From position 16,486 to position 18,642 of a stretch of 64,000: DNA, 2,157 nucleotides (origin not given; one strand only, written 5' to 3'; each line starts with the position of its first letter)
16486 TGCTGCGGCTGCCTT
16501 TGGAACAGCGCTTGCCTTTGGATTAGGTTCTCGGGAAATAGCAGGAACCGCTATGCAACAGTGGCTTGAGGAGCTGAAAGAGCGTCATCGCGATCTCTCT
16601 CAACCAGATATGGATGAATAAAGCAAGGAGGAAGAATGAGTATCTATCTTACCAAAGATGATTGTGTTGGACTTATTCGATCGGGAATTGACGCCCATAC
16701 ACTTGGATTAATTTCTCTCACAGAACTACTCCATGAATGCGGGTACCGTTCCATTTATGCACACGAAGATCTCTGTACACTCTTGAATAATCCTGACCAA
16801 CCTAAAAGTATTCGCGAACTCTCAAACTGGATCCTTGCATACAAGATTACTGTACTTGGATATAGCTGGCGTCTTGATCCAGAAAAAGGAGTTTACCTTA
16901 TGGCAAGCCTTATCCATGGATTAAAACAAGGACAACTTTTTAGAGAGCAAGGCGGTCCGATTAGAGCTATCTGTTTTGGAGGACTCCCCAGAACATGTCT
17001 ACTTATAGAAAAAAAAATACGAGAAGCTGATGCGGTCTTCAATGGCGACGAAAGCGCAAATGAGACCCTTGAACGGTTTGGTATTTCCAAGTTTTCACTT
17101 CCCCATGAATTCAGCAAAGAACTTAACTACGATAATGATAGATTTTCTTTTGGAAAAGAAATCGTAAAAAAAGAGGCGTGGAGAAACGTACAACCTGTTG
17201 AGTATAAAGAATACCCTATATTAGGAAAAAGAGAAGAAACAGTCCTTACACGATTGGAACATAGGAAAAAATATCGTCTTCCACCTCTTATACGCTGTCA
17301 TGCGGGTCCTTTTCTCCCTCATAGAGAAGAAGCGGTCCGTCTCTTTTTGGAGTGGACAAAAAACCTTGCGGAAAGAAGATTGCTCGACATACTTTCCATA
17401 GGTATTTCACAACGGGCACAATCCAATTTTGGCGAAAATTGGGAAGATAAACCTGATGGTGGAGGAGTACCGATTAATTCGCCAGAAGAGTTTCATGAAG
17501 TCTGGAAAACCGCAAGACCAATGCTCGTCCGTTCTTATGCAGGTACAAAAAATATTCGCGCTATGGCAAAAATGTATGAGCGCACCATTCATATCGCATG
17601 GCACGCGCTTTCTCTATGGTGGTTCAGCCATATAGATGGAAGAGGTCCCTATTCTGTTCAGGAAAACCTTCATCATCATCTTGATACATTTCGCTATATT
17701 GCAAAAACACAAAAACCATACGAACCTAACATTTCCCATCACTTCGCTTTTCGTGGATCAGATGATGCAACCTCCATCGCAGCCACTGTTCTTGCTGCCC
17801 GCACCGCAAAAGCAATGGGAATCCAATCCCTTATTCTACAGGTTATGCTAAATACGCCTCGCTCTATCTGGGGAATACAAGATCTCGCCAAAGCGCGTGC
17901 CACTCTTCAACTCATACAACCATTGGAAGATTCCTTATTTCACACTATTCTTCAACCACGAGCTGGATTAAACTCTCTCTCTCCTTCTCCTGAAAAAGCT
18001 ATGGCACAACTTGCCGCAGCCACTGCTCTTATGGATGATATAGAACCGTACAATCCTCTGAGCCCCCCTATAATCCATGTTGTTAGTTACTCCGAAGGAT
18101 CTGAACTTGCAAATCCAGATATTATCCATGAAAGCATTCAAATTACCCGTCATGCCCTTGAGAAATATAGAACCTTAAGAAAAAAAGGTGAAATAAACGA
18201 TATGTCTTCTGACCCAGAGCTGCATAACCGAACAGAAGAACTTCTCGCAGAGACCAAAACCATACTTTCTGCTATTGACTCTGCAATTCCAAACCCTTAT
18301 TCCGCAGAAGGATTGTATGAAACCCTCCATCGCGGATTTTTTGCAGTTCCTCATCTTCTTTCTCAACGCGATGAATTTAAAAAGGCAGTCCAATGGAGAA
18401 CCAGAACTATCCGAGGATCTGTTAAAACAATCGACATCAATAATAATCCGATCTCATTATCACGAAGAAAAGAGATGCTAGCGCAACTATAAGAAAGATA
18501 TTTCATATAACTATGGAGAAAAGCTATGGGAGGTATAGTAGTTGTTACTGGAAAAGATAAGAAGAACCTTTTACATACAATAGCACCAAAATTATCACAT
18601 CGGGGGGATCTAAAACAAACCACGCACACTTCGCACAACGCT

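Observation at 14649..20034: Operon of membrane protein, B12-binding-domain protein and AsnB homologue with Cys1 replaced by Gly, downstream of an opine-dehydrogenase-family gene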

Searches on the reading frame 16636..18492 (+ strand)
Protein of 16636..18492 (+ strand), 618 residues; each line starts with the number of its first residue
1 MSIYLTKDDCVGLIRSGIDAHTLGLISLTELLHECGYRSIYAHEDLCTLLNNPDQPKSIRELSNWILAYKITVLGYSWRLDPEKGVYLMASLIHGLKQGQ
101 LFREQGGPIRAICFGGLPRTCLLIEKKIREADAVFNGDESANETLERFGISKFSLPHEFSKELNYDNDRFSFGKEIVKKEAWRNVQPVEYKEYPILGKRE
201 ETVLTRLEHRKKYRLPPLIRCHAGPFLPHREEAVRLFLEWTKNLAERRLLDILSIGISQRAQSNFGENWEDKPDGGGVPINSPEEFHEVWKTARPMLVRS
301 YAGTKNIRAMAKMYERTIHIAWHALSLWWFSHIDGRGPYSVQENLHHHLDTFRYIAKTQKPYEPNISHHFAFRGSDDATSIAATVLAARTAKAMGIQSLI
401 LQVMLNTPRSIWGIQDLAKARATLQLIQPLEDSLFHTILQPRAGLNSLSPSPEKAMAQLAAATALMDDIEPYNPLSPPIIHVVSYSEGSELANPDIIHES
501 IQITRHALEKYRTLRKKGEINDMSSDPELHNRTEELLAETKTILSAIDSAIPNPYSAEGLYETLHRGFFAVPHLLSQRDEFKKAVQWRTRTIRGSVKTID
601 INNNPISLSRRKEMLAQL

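Call 3: search_protein_families(library=pfam, proteins=[window:16636-18492:+], max_evalue=0.01)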
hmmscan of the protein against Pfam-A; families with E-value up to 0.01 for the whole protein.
window:16636-18492:+ (618 aa): 0 families

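Call 4: search_protein_families(library=ncbifam, proteins=[window:16636-18492:+], max_evalue=0.01)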
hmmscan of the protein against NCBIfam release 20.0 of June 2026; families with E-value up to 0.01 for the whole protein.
window:16636-18492:+ (618 aa): 0 families

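Call 5: search_solved_structures(query=window:16636-18492:+, max_evalue=10, show_alignments=2)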
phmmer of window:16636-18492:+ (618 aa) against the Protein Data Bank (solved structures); distinct sequences matched with E-value up to 10: 3.
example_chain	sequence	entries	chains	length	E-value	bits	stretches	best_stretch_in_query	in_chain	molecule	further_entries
7rkc_A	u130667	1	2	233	0.018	16.5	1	490-550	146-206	D_3_633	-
8tm9_A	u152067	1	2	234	0.024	16.1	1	489-550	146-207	D_3_633_8x peptide bound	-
8tlp_A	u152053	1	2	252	0.03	15.7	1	489-550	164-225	D_3_633_8x, no peptide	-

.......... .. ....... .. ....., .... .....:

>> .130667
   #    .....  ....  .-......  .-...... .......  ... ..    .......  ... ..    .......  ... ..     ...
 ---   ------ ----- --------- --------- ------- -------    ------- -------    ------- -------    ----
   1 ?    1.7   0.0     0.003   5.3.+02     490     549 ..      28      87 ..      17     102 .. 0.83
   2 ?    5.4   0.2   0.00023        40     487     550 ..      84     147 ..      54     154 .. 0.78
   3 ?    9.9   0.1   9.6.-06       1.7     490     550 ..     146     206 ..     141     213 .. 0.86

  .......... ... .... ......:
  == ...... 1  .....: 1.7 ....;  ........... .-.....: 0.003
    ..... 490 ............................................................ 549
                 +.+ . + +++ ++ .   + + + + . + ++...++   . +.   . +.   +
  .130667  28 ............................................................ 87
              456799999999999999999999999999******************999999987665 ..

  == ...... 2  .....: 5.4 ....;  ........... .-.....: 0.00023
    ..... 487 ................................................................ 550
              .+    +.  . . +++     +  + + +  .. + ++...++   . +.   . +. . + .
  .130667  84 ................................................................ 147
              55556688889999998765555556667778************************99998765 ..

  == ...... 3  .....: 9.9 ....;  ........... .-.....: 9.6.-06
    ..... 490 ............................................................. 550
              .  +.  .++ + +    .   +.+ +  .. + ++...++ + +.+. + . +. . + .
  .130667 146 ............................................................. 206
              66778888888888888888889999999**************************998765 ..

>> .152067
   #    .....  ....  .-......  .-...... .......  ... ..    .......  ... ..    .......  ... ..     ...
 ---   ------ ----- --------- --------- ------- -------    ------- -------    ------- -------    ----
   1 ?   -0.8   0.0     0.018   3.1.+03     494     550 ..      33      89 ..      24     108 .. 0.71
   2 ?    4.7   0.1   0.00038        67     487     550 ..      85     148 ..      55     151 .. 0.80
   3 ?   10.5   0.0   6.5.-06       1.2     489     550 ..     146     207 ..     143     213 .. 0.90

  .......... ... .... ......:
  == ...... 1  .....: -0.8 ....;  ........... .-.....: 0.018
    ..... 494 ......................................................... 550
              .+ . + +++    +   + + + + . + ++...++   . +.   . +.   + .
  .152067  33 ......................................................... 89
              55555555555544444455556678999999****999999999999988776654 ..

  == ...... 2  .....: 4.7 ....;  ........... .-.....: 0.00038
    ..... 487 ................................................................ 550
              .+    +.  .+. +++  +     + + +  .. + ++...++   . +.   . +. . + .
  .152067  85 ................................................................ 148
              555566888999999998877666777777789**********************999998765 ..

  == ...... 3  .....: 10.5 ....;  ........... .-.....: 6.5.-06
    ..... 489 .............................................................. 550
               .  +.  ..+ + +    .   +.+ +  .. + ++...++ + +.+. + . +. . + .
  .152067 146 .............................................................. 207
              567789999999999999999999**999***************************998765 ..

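Call 7: find_homologous_proteins(query=window:16636-18492:+)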
Query window:16636-18492:+ (618 aa): 2295 proteins with E <= 0.001 among 8000 candidates; the best 120 are listed.
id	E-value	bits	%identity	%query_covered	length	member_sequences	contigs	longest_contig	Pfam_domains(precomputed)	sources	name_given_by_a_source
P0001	0.0e+0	1425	100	100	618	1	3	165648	-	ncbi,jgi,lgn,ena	ncbi:MAG: cobalamin-binding protein [Candidatus Ratteibacteria bacterium]|jgi:hypothetical protein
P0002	9.6e-248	842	60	99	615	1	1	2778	-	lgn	-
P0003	4.2e-243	826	59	99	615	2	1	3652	-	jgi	-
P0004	1.9e-241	821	59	99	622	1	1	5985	-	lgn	-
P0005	8.3e-240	815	59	99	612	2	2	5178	-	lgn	-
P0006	1.1e-238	812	58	98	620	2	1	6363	-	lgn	-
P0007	1.2e-238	811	57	100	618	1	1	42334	-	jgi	jgi:hypothetical protein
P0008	2.2e-238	811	58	99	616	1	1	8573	-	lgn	-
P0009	1.8e-237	808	58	97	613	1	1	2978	-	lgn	-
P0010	2.4e-237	807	58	100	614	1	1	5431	-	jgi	jgi:hypothetical protein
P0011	3.8e-237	806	56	99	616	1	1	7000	-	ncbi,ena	-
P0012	1.6e-235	801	58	99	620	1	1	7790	-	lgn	-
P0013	5.5e-233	793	56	100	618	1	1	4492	-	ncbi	-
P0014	3.2e-232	790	56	100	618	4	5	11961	-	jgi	jgi:hypothetical protein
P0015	7.4e-232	789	56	98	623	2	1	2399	-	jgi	-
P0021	7.8e-229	779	56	100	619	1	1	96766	-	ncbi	ncbi:MAG: cobalamin-binding protein [Kiritimatiellia bacterium]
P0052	2.2e-221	754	54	99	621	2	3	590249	-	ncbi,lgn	-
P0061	2.5e-220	751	53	100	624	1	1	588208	-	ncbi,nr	ncbi:MAG: hypothetical protein KatS3mg023_3499 [Armatimonadota bacterium]|nr:MAG: hypothetical prote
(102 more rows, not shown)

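Call 11: find_related_loci(query=A1, collection=genome_contigs, flank=10000)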
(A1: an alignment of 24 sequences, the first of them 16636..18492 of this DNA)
Query A1 (618 aa) in genome_contigs; peptide patterns used: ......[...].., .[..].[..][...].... (x = any residue, [..] = any of these).
411 stretches matched a pattern; 401 encode a relative of the query (tblastn E <= 1e-3); the best 80 are kept; 80 distinct loci.
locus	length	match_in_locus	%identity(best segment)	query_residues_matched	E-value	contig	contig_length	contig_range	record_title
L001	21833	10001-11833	56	1-611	0e+0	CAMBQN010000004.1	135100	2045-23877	MAG: Akkermansia muciniphila isolate MiH-14oct19-36 genome assembly, contig: MiH-14oct19-C97, whole genome shotgun seque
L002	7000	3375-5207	56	1-611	0e+0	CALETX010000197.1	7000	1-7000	MAG: uncultured bacterium isolate R1_Bin_Bin_98_1 genome assembly, contig: c_000003052567, whole genome shotgun sequence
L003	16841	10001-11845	56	1-615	0e+0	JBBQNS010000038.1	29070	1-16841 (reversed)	MAG: Kiritimatiellia bacterium isolate Co_metawrap_267 Cmw_267_k141_1631074_length_29070_cov_13.9982, whole genome shotg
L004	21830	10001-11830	54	2-611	0e+0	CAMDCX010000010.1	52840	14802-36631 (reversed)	MAG: PVC group bacterium isolate MiH-14oct19-100 genome assembly, contig: MiH-14oct19-C981, whole genome shotgun sequenc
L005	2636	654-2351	58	1-566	0e+0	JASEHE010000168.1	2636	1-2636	MAG: Verrucomicrobiota bacterium isolate Yes70-15 NODE_168_length_2636_cov_10.937621, whole genome shotgun sequence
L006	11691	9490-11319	53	2-611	0e+0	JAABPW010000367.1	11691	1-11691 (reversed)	MAG: Verrucomicrobia bacterium isolate S02.Bin004 Scaffold_73, whole genome shotgun sequence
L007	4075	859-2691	55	5-615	0e+0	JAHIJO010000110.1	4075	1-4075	MAG: Verrucomicrobia bacterium isolate KR13_Ju.mb.40 KR13_Ju.mb.40_k141_134316, whole genome shotgun sequence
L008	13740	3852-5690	54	6-618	0e+0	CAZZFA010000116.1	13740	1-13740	MAG TPA_asm: uncultured Planctomycetales bacterium isolate binchicken_co135_101 genome assembly, contig: NODE_6412_lengt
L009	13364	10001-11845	53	8-615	0e+0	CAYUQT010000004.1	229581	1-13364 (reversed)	MAG TPA_asm: uncultured Planctomycetales bacterium isolate binchicken_co66_175 genome assembly, contig: NODE_70_length_2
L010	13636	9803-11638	53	6-617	0e+0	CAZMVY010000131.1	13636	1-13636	MAG TPA_asm: uncultured Planctomycetales bacterium isolate SRP167436_co1_329 genome assembly, contig: NODE_7403_length_1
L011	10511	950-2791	54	1-614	0e+0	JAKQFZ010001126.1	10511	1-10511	MAG: Candidatus Omnitrophota bacterium isolate USDE_maxbin.238_sub k141_1244320, whole genome shotgun sequence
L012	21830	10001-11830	54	6-615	0e+0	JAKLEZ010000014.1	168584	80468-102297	MAG: Planctomycetota bacterium isolate RA.bin145 RA.bin145_14, whole genome shotgun sequence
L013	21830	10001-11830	53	6-615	0e+0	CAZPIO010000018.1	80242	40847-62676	MAG TPA_asm: uncultured Planctomycetales bacterium isolate binchicken_co74_351 genome assembly, contig: NODE_553_length_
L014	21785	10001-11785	53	12-606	0e+0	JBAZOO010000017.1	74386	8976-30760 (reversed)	MAG: Lentisphaeria bacterium isolate SO_2017_LW4_98 scaffold_544_c2_LW137-91_2017, whole genome shotgun sequence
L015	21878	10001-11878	52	1-618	0e+0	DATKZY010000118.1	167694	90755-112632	MAG TPA_asm: Planctomycetota bacterium isolate SMAG_U14257 k141_4626161, whole genome shotgun sequence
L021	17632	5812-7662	52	1-617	0e+0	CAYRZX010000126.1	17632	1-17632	MAG TPA_asm: uncultured Gemmatimonas sp. isolate binchicken_co21_402 genome assembly, contig: NODE_1845_length_17632_cov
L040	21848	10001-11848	50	1-617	0e+0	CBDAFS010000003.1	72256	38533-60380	MAG: uncultured Aminicenantes bacterium isolate MAG_102 genome assembly, contig: k141_94124, whole genome shotgun sequen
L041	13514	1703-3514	50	9-610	0e+0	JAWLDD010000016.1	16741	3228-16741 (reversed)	MAG: Candidatus Atribacteria bacterium isolate 15dZY3.bin.88 NODE_3774_length_16741_cov_3.125346, whole genome shotgun s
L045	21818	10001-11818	50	3-606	0e+0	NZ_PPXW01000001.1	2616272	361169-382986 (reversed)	Clostridium sp. Cult1 NODE_1, whole genome shotgun sequence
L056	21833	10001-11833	48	3-610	0e+0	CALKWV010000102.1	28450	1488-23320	MAG TPA_asm: uncultured Firmicutes bacterium isolate SRR6713629_bin.36_CONCOCT_v1.1_MAG genome assembly, contig: ERZ7949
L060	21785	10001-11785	49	12-604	0e+0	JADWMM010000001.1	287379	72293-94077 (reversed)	MAG: Alkaliphilus sp. NP8 41_S2_L001_R1_001_(paired)_contig_1, whole genome shotgun sequence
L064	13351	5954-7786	48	3-613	0e+0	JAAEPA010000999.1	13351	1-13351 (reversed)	MAG: Gammaproteobacteria bacterium isolate Cca_21 CcaG_CONTIG4484816, whole genome shotgun sequence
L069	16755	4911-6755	48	1-615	0e+0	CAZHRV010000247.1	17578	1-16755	MAG TPA_asm: uncultured Rikenellaceae bacterium isolate SRP185410_co1_20 genome assembly, contig: k141_306589, whole gen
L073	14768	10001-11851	49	1-617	0e+0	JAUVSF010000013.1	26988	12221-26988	MAG: Acidobacteriota bacterium isolate CSMAG_733 CSMAG_733_k127_2626731_length_26988_cov_18.5776, whole genome shotgun s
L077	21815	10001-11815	49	12-614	0e+0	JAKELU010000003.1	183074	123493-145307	Firmicutes bacterium FC7 FC7_Scaffold3, whole genome shotgun sequence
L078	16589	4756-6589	53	1-611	0e+0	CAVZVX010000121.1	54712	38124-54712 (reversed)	MAG: uncultured Spirochaetota bacterium isolate MFD02138.bin.2.36 genome assembly, contig: contig_16589, whole genome sh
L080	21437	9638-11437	47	9-606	0e+0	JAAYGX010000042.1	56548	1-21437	MAG: Tissierella sp. isolate AS09scLD_285 81195_AS09, whole genome shotgun sequence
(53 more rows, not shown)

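Call 16: predict_structure(alignment_id=A1)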
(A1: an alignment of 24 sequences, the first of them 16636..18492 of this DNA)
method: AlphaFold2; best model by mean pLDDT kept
length: 618 residues; sequences in the alignment: 24
mean_pLDDT: 83.5   pTM: 0.86
mean pLDDT of the five models: 83.5, 82.6, 80.5, 80.2, 77.3
residues with pLDDT >= 90: 269; 70-90: 246; 50-70: 86; < 50: 17
segments of 3 or more residues with pLDDT < 50: 273-277, 408-411
pLDDT, mean of each block of 10 residues (from residue 1): 85 76 73 89 86 89 95 91 92 94 94 90 93 86 88 81 83 93 87 62 86 90 68 77 84 66 55 48 65 62 68 74 79 74 90 89 83 86 95 95 68 82 96 95 66 87 92 92 64 80 94 93 89 96 97 95 94 83 90 84 89 91
secondary structure, 60 per line:
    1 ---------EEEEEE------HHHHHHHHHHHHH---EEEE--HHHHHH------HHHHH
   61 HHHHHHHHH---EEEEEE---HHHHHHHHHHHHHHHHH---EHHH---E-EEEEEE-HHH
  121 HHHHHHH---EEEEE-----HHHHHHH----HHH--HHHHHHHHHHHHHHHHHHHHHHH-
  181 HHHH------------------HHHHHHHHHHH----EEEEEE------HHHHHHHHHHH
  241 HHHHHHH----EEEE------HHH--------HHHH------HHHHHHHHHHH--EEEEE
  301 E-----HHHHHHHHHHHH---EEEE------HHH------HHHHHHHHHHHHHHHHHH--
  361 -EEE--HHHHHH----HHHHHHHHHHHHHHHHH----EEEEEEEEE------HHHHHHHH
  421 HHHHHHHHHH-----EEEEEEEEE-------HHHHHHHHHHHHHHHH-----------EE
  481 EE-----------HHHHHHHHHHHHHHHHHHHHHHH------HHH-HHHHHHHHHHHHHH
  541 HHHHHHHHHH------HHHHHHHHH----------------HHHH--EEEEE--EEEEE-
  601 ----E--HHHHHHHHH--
elements in order: E10-15 H22-34 E38-41 H44-49 H56-69 E73-78 H82-98 E111-116 H118-127 E131-135 H141-147 H157-179 H181-184 H203-213 E218-223 H230-247 E252-255 H273-276 H283-293 E296-301 H307-318 E322-325 H341-358 E362-364 H367-372 H377-393 E398-406 H413-430 E436-444 H452-467 E479-482 H494-516 H527-550 H557-565 H582-585 E588-592 E595-599 H608-616
